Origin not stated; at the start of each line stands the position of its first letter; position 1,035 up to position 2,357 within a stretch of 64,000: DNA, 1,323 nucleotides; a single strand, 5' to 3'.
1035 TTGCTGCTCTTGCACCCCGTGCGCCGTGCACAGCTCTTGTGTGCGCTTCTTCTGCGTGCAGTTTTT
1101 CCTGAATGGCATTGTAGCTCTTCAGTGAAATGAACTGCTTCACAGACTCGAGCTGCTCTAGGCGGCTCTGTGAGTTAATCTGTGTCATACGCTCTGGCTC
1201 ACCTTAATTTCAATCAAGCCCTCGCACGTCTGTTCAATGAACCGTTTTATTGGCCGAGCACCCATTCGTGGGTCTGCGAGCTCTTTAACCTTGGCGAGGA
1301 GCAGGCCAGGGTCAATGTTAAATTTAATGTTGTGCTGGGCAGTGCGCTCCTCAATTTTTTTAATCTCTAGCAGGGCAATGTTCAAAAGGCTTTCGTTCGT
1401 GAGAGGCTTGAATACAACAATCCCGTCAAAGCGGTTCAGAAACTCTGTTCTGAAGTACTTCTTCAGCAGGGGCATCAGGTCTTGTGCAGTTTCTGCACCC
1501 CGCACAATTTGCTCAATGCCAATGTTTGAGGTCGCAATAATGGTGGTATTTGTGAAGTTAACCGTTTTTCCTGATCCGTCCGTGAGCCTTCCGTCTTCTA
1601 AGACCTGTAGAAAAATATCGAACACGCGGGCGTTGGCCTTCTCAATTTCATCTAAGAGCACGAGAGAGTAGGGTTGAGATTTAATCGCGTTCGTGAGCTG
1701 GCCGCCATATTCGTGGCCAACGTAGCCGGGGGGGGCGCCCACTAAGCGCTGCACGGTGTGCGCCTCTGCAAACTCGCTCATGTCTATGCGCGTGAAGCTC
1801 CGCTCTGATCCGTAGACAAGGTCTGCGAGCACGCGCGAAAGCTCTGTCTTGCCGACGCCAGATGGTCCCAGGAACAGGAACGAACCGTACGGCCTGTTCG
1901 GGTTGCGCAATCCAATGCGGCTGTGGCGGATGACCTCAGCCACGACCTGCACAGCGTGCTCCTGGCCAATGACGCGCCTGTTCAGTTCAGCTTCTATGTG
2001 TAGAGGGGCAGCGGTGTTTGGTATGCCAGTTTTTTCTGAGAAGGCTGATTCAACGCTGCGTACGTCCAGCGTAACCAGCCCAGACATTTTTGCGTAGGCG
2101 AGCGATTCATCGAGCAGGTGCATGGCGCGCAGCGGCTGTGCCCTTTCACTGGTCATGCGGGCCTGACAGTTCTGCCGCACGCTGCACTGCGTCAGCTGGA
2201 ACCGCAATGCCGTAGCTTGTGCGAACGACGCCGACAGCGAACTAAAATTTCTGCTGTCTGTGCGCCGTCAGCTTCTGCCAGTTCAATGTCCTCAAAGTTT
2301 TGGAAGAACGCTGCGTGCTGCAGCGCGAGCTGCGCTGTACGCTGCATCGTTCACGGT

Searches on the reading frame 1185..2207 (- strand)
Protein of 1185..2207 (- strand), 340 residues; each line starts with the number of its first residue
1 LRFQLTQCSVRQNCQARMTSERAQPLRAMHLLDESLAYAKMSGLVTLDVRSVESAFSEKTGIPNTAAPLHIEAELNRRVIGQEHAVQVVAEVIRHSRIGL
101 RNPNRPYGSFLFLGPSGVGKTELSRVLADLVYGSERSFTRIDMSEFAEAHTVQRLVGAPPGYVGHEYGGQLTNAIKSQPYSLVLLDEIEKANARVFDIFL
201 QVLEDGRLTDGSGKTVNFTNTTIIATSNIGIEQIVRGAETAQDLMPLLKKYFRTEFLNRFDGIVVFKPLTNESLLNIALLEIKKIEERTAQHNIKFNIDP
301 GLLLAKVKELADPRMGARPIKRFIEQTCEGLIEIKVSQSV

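Call 7: search_protein_families(library=pfam, proteins=[window:1185-2207:-], max_evalue=0.01)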
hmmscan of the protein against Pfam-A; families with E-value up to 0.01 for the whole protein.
window:1185-2207:- (340 aa): 8 families
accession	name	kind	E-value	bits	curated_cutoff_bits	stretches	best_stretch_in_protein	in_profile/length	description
PF07724.20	AAA_2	-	3.8e-56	190.1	27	1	105-261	1-164/166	AAA domain (Cdc48 subfamily)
PF07728.20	AAA_5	-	1.7e-11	44.7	22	1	110-229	2-123/139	AAA domain (dynein-related subfamily)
PF10431.15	ClpB_D2-small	-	8.5e-11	42.2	21.9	1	269-329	1-61/81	C-terminal, D2-small domain, of ClpB protein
PF00158.32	Sigma54_activat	-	5.4e-08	33.1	20.2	1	109-246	24-160/168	Sigma-54 interaction domain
PF00004.35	AAA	-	2.8e-07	31.5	21.2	1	111-229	2-110/131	ATPase family associated with various cellular activities (AAA)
PF07726.17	AAA_3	-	0.0041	17.5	27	0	114-228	6-111/131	ATPase family associated with various cellular activities (AAA)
PF05496.18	RuvB_N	-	0.0041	17.3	27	0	80-129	10-55/159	Holliday junction DNA helicase RuvB P-loop domain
PF13401.12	AAA_22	-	0.0049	17.6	27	0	108-199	6-104/130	AAA domain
